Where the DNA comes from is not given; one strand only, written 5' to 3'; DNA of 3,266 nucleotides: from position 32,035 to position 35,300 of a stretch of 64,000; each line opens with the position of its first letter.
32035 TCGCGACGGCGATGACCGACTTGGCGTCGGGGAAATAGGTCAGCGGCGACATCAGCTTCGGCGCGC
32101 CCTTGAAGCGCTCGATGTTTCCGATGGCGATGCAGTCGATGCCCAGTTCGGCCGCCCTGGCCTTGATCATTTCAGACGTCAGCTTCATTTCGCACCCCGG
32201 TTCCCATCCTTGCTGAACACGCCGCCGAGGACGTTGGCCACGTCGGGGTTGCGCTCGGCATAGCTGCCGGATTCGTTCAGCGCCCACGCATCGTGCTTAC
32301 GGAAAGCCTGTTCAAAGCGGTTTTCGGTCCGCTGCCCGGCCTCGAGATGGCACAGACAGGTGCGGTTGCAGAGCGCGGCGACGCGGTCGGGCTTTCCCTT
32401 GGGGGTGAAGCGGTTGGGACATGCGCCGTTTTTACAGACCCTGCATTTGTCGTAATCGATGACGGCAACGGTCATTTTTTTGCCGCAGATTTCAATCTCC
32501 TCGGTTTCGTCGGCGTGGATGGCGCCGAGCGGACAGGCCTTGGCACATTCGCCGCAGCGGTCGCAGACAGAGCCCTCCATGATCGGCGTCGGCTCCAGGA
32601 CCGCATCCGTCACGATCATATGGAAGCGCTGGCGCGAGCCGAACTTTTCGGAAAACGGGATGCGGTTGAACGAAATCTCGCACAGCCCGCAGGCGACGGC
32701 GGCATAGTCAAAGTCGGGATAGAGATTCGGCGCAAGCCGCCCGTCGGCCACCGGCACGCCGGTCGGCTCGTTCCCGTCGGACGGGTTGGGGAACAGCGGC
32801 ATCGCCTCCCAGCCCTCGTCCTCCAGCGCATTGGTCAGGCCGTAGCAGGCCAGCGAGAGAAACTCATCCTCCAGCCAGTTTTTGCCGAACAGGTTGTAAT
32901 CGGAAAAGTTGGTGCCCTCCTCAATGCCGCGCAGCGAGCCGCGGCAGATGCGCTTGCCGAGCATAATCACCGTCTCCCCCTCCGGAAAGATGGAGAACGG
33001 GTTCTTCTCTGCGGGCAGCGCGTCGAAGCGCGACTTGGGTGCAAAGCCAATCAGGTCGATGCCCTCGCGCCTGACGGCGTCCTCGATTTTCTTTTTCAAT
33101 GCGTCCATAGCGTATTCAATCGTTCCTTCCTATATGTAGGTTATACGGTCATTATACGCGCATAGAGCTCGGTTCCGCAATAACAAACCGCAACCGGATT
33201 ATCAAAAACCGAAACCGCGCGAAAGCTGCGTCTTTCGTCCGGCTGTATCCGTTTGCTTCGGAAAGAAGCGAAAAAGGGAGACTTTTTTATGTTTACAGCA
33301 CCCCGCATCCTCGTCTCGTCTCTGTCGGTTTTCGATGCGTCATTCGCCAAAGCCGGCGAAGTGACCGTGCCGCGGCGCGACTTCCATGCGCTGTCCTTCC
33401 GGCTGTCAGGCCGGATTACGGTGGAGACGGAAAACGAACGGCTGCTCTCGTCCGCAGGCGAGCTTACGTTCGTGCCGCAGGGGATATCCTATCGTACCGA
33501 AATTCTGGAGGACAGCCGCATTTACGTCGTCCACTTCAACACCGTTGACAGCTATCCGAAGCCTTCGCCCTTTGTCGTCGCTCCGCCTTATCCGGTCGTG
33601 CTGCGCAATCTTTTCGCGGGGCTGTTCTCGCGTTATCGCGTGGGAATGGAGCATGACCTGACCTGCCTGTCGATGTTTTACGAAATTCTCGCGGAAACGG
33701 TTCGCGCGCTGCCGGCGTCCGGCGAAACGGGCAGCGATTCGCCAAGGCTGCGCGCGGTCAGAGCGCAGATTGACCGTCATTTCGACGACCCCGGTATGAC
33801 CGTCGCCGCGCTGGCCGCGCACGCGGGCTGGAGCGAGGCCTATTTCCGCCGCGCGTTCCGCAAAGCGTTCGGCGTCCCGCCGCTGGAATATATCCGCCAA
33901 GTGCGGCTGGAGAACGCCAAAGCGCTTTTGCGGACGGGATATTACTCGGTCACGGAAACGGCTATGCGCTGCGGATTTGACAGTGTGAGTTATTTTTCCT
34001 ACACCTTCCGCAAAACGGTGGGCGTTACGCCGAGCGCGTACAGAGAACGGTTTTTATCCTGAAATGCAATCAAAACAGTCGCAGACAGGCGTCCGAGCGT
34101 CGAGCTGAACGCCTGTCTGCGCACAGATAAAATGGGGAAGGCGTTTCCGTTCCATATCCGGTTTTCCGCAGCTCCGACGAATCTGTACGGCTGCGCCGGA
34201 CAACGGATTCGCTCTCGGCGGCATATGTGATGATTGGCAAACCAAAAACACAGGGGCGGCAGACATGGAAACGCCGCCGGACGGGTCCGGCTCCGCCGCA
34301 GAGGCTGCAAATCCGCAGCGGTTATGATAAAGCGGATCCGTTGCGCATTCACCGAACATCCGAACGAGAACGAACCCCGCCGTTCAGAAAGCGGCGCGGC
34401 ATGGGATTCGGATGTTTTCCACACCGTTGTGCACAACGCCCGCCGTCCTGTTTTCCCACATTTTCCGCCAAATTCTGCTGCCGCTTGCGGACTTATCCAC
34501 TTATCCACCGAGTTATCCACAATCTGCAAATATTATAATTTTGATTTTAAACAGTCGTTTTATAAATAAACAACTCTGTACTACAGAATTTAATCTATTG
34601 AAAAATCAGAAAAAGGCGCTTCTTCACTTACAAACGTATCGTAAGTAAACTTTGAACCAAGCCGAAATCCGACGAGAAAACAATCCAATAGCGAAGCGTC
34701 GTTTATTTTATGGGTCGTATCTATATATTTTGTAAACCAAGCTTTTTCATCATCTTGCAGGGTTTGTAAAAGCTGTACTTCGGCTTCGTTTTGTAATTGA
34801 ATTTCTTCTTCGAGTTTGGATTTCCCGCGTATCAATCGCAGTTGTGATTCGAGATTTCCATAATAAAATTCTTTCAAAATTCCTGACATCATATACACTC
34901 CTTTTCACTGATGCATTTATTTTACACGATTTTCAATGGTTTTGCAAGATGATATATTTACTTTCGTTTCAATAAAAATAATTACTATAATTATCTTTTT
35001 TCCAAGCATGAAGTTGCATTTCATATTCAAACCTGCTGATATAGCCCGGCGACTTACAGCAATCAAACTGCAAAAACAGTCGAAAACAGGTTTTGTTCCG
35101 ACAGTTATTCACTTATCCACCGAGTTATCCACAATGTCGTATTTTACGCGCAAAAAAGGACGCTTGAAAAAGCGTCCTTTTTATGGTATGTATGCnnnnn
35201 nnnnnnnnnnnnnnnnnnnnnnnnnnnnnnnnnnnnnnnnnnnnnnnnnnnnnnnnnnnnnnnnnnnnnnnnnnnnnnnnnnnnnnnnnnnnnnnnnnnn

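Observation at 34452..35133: Two near-identical triple DnaA-box arrays form direct repeats around a low-GC one-gene cassette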

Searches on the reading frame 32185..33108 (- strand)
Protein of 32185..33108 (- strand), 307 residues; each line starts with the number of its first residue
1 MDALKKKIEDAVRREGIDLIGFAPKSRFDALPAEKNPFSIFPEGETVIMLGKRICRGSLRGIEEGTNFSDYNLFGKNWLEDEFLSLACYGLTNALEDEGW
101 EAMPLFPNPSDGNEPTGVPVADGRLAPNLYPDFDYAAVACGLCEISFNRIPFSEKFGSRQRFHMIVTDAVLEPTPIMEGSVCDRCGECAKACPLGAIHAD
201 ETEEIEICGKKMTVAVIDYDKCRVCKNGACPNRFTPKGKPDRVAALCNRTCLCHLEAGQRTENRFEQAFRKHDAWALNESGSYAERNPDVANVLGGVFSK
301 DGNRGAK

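Call 55: search_protein_families(library=pfam, proteins=[window:32185-33108:-], max_evalue=0.001)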
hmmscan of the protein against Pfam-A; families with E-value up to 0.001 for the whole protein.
window:32185-33108:- (307 aa): 1 family
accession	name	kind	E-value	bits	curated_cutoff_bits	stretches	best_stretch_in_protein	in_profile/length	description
PF00037.32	Fer4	-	0.00024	21.2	21.1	1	181-197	7-23/24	4Fe-4S binding domain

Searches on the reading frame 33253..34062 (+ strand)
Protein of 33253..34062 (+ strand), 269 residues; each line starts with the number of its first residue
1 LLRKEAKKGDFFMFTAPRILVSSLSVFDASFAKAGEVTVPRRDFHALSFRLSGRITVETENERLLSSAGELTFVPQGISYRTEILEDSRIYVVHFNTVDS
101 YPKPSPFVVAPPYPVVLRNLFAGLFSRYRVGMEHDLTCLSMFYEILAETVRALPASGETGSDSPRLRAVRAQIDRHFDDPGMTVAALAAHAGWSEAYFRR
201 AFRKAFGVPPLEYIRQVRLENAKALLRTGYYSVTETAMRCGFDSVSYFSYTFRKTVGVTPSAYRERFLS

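Call 4: search_protein_families(library=pfam, proteins=[window:33253-34062:+], max_evalue=0.1)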
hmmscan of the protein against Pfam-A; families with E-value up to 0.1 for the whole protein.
window:33253-34062:+ (269 aa): 8 families
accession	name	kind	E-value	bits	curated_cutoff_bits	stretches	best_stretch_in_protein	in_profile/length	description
PF12833.13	HTH_18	-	9.7e-26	90.3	33.6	1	187-266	1-80/80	Helix-turn-helix domain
PF00165.29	HTH_AraC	-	3.5e-20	72.1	26.6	2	227-264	2-41/42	Bacterial regulatory helix-turn-helix proteins, AraC family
PF14525.12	AraC_binding_2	-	4.4e-07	30.2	27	1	19-126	29-117/173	AraC-binding-like domain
PF13560.12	HTH_31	-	0.0021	18.7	27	1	165-205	5-38/64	Helix-turn-helix domain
PF20510.4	HgmA_N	-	0.0033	17.2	20.2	1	51-94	153-197/273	Homogentisate 1,2-dioxygenase N-terminal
PF22200.2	ExsA_N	-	0.037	14.8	27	1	45-96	1-54/136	ExsA N-terminal regulatory domain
PF13384.12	HTH_23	-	0.039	14.2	24.6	1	168-211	5-49/50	Homeodomain-like domain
PF07883.17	Cupin_2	-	0.062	13.5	27.2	0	48-87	22-61/70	Cupin domain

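Call 59: find_homologous_proteins(query=window:33253-34062:+, max_evalue=1e-40)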
Query window:33253-34062:+ (269 aa): 35 proteins with E <= 1e-40 among 1652 candidates.
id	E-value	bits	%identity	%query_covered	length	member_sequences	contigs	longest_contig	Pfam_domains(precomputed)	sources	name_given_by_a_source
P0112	3.3e-164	563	99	96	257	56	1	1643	PF12833.14,PF14525.13,PF00165.30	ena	-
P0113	5.8e-130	451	80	95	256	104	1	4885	PF12833.14,PF00165.30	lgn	-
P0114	6.6e-130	450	80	95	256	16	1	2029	PF12833.14,PF00165.30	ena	-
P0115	1.2e-101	358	77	79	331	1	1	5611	PF12833.14,PF00005.34,PF00165.30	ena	-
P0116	1.6e-95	338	79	72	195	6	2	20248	PF12833.14,PF00165.30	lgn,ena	-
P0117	9.2e-95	335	99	57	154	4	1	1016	PF12833.14,PF00165.30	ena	-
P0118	1.3e-82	295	100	51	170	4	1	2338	PF14525.13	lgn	-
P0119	6.5e-79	283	62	87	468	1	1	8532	PF04055.28,PF06969.23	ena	-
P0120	2.5e-78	281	79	62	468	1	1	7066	PF04055.28,PF06969.23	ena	-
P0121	1.5e-77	279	53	93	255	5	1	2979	PF12833.14,PF00165.30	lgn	-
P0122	8.2e-76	273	48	99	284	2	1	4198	PF12833.14,PF00165.30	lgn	-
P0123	2.3e-75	272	51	95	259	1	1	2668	PF12833.14,PF00165.30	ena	-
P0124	1.3e-74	269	80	57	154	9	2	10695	PF12833.14,PF00165.30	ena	-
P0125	5.0e-73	264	49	95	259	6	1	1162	PF12833.14,PF00165.30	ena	-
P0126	1.6e-72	262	49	91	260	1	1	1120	PF12833.14,PF00165.30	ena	-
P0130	4.2e-68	248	47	92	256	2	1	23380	PF12833.14,PF00165.30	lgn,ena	-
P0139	5.1e-62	228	47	90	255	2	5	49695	PF12833.14,PF00165.30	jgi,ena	-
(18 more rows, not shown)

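Call 60: find_encoding_contigs(protein=P0130, flank=7000, max_places=2)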
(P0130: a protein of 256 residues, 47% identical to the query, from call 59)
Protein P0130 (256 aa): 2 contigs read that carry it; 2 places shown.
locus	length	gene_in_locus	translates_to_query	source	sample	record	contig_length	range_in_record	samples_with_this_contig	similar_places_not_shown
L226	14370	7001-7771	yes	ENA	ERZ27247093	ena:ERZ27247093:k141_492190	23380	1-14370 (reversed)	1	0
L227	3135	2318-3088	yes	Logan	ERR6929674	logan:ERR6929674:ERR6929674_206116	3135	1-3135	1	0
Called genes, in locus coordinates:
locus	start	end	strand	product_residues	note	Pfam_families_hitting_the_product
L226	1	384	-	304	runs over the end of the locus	-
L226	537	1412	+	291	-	PF11335:DUF3137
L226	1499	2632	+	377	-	PF01979:Amidohydro_1, PF07969:Amidohydro_3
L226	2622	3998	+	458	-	PF00480:ROK (weak)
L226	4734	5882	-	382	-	-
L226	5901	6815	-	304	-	-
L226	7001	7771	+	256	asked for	PF12833:HTH_18, PF00165:HTH_AraC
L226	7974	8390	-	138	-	-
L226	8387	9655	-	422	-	PF00005:ABC_tran, PF08352:oligo_HPY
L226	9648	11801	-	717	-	PF02463:SMC_N (weak), PF00005:ABC_tran, PF13304:AAA_21, PF00005:ABC_tran, PF08352:oligo_HPY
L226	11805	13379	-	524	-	PF12911:OppC_N, PF00528:BPD_transp_1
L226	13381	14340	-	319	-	PF19300:BPD_transp_1_N (weak), PF00528:BPD_transp_1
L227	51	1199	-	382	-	-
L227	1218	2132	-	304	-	-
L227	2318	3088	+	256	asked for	PF12833:HTH_18, PF00165:HTH_AraC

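Call 61: find_encoding_contigs(protein=P0139, flank=7000, max_places=2)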
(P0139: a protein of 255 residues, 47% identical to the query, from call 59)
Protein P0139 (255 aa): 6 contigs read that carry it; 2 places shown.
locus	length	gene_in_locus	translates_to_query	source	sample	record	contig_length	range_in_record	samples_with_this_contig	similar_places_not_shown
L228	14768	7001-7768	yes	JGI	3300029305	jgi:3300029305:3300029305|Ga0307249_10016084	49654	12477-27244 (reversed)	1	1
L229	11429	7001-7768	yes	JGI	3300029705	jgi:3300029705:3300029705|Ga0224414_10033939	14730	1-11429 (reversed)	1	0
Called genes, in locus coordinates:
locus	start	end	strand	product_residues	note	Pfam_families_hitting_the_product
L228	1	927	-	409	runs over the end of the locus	PF04734:Ceramidase_alk (weak)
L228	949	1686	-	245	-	PF13580:SIS_2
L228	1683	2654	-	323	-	PF01869:BcrAD_BadFG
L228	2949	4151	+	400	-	PF01546:Peptidase_M20, PF07687:M20_dimer (weak)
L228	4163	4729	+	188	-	-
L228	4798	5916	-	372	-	-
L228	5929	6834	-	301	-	-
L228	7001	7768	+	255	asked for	PF00165:HTH_AraC (weak), PF12833:HTH_18, PF00165:HTH_AraC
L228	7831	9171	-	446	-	PF04734:Ceramidase_alk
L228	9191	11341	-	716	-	PF02838:Glyco_hydro_20b, PF00728:Glyco_hydro_20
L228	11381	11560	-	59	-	-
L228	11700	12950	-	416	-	PF07690:MFS_1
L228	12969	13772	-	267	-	PF01026:TatD_DNase, PF04909:Amidohydro_2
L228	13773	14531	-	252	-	PF04909:Amidohydro_2 (weak)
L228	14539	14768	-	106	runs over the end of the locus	-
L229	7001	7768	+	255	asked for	PF00165:HTH_AraC (weak), PF12833:HTH_18, PF00165:HTH_AraC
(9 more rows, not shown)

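Call 80: search_protein_families(library=ncbifam, proteins=[window:33253-34062:+], max_evalue=0.01)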
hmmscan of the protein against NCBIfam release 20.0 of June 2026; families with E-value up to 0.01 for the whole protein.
window:33253-34062:+ (269 aa): 37 families (the best 25 are shown)
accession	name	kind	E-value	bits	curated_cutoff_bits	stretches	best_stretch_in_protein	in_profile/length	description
NF010026.0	PRK13501.1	equivalog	1e-17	64.3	363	1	168-268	184-279/290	HTH-type transcriptional activator RhaR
NF047455.1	TF_Staph_AryK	equivalog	3.3e-17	62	850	1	143-267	132-259/759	transcriptional regulator AryK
NF006902.0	PRK09393.1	equivalog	3.8e-16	59.2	425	1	171-267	227-322/327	transcriptional regulator FtrA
TIGR04094.1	adjacent_YSIRK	equivalog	4.5e-15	55.5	200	1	164-264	285-383/383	YSIRK-targeted surface antigen transcriptional regulator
NF047788.1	TransRegPocR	equivalog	9.8e-15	54.6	500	1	166-266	191-290/296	transcriptional regulator PocR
NF007584.0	PRK10219.1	equivalog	5.2e-14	52.5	174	1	169-266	10-106/107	superoxide response transcriptional regulator SoxS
NF007860.0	PRK10572.1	equivalog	9.1e-14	51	208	1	138-266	158-284/292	arabinose operon transcriptional regulator AraC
NF007633.0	PRK10296.1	equivalog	1e-13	51.5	264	1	188-267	196-275/280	transcriptional regulator ChbR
NF010025.2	PRK13500.1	equivalog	1.1e-13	51.5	525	1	186-266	197-277/282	HTH-type transcriptional activator RhaR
NF041686.2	ant_diox_reg_AndR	equivalog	1e-12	48.4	350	1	164-262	217-316/321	anthranilate 1,2-dioxygenase regulatory protein AndR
NF049932.1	TranspRegBtr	equivalog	1.1e-12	47.3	900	1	169-264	169-263/531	bacillibactin transport transcriptional regulator Btr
NF010027.0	PRK13502.1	equivalog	2e-12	47.2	384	1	185-265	196-276/282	HTH-type transcriptional activator RhaR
NF011732.0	PRK15185.1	equivalog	5.4e-12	45.6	354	1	217-263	257-303/309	transcriptional regulator HilD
NF010028.0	PRK13503.1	equivalog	6.9e-12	45.3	288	1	141-265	149-271/278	HTH-type transcriptional activator RhaS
NF052371.1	TransRegGbdRPseu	equivalog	4.2e-11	42.5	480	1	159-265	220-325/365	choline metabolism transcriptional regulator GbdR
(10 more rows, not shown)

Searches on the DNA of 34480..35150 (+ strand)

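Call 70: search_dna_similar(query=window:34480-35150:+, collection=plasmids, mode=distant, max_rows=10)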
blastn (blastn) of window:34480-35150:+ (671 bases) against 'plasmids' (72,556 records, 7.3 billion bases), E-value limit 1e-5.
No match.

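Call 71: search_dna_similar(query=window:34480-35150:+, collection=phages, mode=distant, max_rows=10)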
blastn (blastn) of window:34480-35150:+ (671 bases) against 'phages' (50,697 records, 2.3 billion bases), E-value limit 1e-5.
No match.
